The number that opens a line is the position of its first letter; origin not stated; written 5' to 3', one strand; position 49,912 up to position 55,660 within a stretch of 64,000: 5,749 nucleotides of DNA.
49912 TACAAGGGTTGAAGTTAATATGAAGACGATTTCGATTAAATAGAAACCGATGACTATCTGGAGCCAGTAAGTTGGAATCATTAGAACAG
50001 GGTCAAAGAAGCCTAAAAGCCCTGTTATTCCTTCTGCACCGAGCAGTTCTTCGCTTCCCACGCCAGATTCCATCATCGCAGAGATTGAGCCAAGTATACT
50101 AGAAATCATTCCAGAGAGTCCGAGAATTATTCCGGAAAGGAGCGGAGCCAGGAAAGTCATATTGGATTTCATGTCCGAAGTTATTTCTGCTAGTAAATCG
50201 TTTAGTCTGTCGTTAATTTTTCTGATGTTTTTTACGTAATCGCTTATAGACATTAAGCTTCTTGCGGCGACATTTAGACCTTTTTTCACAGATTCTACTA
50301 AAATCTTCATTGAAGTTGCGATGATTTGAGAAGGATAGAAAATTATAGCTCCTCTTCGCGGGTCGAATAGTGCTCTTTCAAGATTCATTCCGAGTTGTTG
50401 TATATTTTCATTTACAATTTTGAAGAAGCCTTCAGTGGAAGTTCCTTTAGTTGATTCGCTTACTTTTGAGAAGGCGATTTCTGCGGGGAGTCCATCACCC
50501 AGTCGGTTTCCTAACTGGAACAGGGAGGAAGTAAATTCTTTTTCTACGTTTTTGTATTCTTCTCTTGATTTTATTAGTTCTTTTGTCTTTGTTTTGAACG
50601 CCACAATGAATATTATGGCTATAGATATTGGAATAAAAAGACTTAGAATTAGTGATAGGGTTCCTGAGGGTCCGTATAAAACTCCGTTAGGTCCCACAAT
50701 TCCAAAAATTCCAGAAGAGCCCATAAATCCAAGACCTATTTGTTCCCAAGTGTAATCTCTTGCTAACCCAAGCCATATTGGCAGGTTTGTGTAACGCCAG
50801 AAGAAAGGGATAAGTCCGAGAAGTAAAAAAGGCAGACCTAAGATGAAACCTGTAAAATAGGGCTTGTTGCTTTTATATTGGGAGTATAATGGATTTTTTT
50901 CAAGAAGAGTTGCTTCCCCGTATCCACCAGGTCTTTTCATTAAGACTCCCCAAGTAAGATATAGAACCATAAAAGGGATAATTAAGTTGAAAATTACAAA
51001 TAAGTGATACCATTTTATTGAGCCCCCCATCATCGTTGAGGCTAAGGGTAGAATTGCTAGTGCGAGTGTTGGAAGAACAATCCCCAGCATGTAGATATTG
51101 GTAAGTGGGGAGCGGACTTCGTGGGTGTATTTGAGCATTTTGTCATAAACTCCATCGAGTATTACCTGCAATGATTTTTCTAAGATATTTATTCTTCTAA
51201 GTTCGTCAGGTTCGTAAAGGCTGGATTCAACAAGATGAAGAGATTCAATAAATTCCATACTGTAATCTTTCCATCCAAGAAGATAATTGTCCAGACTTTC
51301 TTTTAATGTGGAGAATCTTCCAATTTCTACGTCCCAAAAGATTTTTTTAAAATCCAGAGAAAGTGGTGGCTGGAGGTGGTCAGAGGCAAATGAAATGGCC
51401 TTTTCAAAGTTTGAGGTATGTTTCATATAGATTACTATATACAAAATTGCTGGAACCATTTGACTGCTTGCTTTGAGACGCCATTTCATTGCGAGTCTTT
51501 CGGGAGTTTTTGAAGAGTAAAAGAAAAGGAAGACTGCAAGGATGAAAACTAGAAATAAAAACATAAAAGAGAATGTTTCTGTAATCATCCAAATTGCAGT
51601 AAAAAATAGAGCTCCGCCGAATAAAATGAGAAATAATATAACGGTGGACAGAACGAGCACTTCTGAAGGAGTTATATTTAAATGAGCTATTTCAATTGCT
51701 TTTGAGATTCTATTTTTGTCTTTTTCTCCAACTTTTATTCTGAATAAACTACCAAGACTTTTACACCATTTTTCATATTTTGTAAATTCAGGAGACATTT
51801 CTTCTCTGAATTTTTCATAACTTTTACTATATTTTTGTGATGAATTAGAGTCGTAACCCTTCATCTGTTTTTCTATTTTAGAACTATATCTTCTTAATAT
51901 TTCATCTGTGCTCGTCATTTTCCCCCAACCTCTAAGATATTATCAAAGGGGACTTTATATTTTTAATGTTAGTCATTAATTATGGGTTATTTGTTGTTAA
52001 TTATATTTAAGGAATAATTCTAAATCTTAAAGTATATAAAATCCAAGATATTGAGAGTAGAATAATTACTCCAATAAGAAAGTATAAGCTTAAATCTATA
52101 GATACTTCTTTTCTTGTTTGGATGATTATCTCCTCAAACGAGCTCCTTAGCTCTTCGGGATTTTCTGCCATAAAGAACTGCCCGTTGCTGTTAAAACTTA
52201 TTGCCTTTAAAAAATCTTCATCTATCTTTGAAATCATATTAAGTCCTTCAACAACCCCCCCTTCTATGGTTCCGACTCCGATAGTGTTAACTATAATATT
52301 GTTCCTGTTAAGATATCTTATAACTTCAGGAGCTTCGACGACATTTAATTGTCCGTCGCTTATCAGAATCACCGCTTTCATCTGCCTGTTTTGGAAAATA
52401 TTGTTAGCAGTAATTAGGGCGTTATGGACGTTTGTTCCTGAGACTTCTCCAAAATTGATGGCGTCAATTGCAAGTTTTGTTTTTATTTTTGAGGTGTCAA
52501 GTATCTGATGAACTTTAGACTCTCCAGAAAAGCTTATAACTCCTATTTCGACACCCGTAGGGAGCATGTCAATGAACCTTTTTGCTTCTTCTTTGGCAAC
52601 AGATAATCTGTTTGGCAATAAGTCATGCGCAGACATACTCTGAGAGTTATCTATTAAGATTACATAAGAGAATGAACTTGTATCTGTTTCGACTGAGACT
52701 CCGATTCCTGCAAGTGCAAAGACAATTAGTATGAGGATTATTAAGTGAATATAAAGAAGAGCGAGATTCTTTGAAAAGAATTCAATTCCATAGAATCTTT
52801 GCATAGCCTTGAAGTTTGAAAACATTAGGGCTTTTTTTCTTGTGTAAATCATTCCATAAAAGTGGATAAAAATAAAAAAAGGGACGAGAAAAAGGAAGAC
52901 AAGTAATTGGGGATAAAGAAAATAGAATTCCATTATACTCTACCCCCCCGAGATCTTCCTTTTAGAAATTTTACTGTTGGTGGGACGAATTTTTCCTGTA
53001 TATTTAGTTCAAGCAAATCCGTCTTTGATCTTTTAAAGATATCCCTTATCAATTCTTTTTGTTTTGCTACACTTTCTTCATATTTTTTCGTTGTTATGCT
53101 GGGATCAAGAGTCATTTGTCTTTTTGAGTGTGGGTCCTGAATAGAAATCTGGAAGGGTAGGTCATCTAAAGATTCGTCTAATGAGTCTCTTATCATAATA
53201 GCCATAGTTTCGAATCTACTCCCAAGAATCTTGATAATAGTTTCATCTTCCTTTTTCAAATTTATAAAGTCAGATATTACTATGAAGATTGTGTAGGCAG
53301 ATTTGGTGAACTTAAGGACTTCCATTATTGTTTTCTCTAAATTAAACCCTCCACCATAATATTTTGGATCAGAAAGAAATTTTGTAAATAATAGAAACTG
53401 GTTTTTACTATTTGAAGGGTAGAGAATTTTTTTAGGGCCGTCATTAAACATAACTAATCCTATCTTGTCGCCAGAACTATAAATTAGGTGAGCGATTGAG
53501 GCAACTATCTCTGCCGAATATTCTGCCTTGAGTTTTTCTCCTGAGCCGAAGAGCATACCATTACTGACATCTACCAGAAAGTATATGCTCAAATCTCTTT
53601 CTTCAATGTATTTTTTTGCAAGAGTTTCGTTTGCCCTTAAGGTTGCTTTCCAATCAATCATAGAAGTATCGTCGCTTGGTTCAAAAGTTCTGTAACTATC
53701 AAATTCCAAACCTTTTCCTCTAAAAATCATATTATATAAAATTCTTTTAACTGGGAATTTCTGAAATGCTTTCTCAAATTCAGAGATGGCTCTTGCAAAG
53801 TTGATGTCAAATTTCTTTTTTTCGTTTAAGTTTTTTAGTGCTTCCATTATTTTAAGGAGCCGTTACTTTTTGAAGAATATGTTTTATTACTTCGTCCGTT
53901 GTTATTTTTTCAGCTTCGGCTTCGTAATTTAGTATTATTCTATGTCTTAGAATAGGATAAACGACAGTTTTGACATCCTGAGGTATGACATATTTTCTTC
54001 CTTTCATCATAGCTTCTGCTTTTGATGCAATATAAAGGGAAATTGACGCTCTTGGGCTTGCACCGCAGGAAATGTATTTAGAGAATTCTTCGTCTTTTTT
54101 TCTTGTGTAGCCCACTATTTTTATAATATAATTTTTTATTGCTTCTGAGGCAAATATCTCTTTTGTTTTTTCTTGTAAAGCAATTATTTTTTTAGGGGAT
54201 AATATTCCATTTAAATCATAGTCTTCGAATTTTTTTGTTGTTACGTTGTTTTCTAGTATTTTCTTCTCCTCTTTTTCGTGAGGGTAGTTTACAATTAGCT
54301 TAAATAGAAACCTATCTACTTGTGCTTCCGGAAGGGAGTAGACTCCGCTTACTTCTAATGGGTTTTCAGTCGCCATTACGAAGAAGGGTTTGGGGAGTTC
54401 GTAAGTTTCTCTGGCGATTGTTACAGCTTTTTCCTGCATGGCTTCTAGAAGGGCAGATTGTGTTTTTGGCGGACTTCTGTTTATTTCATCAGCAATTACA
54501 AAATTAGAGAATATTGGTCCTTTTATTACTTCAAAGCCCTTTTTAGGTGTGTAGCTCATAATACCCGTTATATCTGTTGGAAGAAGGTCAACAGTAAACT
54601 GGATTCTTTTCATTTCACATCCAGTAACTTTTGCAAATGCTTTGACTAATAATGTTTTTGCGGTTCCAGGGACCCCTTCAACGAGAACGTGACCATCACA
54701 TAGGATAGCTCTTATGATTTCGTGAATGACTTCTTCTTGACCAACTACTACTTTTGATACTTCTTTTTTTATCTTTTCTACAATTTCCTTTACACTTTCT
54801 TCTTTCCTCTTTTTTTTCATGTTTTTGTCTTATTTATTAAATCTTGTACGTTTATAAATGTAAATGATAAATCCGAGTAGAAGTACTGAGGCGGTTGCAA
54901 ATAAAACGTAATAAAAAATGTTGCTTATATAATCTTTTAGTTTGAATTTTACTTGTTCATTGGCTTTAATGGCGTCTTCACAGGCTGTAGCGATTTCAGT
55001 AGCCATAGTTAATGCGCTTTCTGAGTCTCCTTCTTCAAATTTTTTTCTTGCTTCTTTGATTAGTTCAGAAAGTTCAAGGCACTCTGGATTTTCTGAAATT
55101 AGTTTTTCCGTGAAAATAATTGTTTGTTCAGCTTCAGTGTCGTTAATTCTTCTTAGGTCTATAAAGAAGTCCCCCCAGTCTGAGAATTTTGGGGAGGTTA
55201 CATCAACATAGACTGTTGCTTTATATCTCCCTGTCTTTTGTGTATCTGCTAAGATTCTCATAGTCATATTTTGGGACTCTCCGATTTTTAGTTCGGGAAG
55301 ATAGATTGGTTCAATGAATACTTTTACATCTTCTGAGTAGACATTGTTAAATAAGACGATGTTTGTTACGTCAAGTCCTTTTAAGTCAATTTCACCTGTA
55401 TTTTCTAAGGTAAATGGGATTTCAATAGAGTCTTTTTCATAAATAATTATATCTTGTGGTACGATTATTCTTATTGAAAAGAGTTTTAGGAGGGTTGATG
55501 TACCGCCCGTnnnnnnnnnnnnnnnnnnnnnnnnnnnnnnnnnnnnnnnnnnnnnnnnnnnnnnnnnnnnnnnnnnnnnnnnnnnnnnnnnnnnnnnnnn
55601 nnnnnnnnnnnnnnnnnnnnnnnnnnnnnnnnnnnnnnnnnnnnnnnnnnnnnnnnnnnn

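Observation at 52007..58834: MoxR-DUF58-vWA module fused head-to-tail between a giant cadherin-like adhesin and the pilus operon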

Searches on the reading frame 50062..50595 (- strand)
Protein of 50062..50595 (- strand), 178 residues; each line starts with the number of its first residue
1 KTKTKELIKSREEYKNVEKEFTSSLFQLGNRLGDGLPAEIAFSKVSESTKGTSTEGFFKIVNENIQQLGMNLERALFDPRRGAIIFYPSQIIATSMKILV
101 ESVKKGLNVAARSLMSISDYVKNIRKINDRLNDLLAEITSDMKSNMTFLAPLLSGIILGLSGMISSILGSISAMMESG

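Call 59: search_protein_families(library=pfam, proteins=[window:50062-50595:-], max_evalue=10)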
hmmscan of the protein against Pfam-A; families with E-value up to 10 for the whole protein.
seq(178 aa): 4 families
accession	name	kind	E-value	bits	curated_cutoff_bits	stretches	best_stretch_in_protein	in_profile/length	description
PF22485.1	DUF6987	-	0.025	14.8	26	1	90-171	104-187/200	Domain of unknown function (DUF6987)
PF04513.17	Baculo_PEP_C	-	0.099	13.1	38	1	92-166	32-114/140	Baculovirus polyhedron envelope protein, PEP, C terminus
PF03885.18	DUF327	-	0.14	12.5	25.8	1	98-150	75-130/143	Protein of unknown function (DUF327)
PF05147.19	LANC_like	-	0.18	10.8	23.2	1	106-169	58-115/350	Lanthionine synthetase C-like protein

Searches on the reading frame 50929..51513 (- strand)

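Call 59: search_protein_families(library=pfam, proteins=[window:50929-51513:-], max_evalue=10)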
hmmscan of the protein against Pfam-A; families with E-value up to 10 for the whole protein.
seq(195 aa): 1 family
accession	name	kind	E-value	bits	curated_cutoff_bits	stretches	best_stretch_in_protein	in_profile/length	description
PF00482.28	T2SSF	-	1.3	9.4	25.2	1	34-99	13-75/125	Type II secretion system (T2SS), protein F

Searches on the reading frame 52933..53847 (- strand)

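Call 4: search_protein_families(library=pfam, proteins=[window:52933-53847:-], max_evalue=0.01)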
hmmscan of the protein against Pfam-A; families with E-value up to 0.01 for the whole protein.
window:52933-53847:- (304 aa): 3 families
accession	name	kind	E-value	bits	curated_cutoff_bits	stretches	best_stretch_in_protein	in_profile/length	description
PF01882.25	DUF58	-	6.9e-34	117.4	23.4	1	51-265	1-215/216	Protein of unknown function DUF58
PF13519.12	VWA_2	-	2.7e-08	34.8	27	1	89-194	2-106/107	von Willebrand factor type A domain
PF00092.34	VWA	-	0.00092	19.9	23.8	1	88-227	2-147/174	von Willebrand factor type A domain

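Call 5: search_protein_families(library=ncbifam, proteins=[window:52933-53847:-], max_evalue=0.01)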
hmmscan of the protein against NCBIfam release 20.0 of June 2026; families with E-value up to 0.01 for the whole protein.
window:52933-53847:- (304 aa): 0 families

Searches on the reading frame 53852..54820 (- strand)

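Call 4: search_protein_families(library=pfam, proteins=[window:53852-54820:-], max_evalue=0.01)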
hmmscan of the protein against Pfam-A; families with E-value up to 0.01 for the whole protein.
window:53852-54820:- (322 aa): 8 families
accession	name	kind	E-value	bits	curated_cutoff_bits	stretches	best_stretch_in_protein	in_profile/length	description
PF07726.17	AAA_3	-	1.7e-57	193.4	27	1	44-173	1-131/131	ATPase family associated with various cellular activities (AAA)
PF17863.7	AAA_lid_2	-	9.6e-21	73.7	22.7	1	248-315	7-74/74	AAA lid domain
PF07728.20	AAA_5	-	1.9e-14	54.3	22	1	44-171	1-139/139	AAA domain (dynein-related subfamily)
PF20030.5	bpMoxR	-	2.5e-12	46.8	27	1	15-215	4-203/205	MoxR domain in the MoxR-vWA-beta-propeller ternary systems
PF00004.35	AAA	-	5.5e-05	24.1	21.2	1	45-160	1-111/131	ATPase family associated with various cellular activities (AAA)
PF00493.29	MCM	-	7.3e-05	22.4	23.3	1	15-155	30-174/224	MCM P-loop domain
PF00158.32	Sigma54_activat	-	0.00067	19.8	20.2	0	109-135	98-124/168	Sigma-54 interaction domain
PF01078.27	Mg_chelatase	-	0.0015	18.4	20.3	0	25-65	5-45/207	Magnesium chelatase, subunit ChlI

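Call 5: search_protein_families(library=ncbifam, proteins=[window:53852-54820:-], max_evalue=0.01)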
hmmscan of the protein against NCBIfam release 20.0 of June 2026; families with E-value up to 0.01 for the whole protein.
window:53852-54820:- (322 aa): 9 families
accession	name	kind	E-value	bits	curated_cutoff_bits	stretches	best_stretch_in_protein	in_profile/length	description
TIGR02031.1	BchD-ChlD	equivalog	3.4e-14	52.5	499.55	1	45-303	19-279/608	magnesium chelatase ATPase subunit D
TIGR02640.1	gas_vesic_GvpN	equivalog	8.9e-07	28.7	266.8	1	108-197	109-202/262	gas vesicle protein GvpN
TIGR00764.1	lon_rel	equivalog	4.3e-06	25.6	516.6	1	23-66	18-61/608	ATP-dependent protease LonB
TIGR02442.1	Cob-chelat-sub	hypoth_equivalog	6.6e-06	24.8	779.45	1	235-296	251-311/641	putative cobaltochelatase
NF047784.1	MadB_ATPase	equivalog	2.2e-05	23.8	475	0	28-74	19-65/298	MadB family AAA-type ATPase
TIGR02030.1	BchI-ChlI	equivalog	0.00012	21.4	466.95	0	111-298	138-317/337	magnesium chelatase ATPase subunit I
NF010054.0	PRK13531.1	equivalog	0.00027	20.1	681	1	11-283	8-277/498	ATPase RavA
NF003069.1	PRK03992.1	subfamily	0.0059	15.8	500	0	39-70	162-193/379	proteasome-activating nucleotidase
TIGR01242.2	TIGR01242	subfamily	0.0084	15.1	500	0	25-72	133-178/362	proteasome-activating nucleotidase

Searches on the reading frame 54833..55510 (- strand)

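Call 46: search_protein_families(library=pfam, proteins=[window:54833-55510:-], max_evalue=5)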
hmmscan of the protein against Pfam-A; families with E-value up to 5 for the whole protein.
seq(226 aa): 5 families
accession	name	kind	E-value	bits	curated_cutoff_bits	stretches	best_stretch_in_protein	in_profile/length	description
PF07705.17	CARDB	-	1.3e-05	25.7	22.7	1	24-105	16-86/101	CARDB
PF25262.1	DUF7862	-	0.00058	20.3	27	1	41-102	10-69/85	Domain of unknown function (DUF7862)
PF09920.14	DUF2150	-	0.012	16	28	1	134-193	102-162/189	Uncharacterized protein conserved in archaea (DUF2150)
PF24815.1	HMG_WDHD1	-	0.14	12.6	51.6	1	136-159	15-38/51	WDHD1 HMG box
PF17448.7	YqaH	-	0.22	12.3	31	1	147-185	24-60/88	Uncharacterized YqaH-like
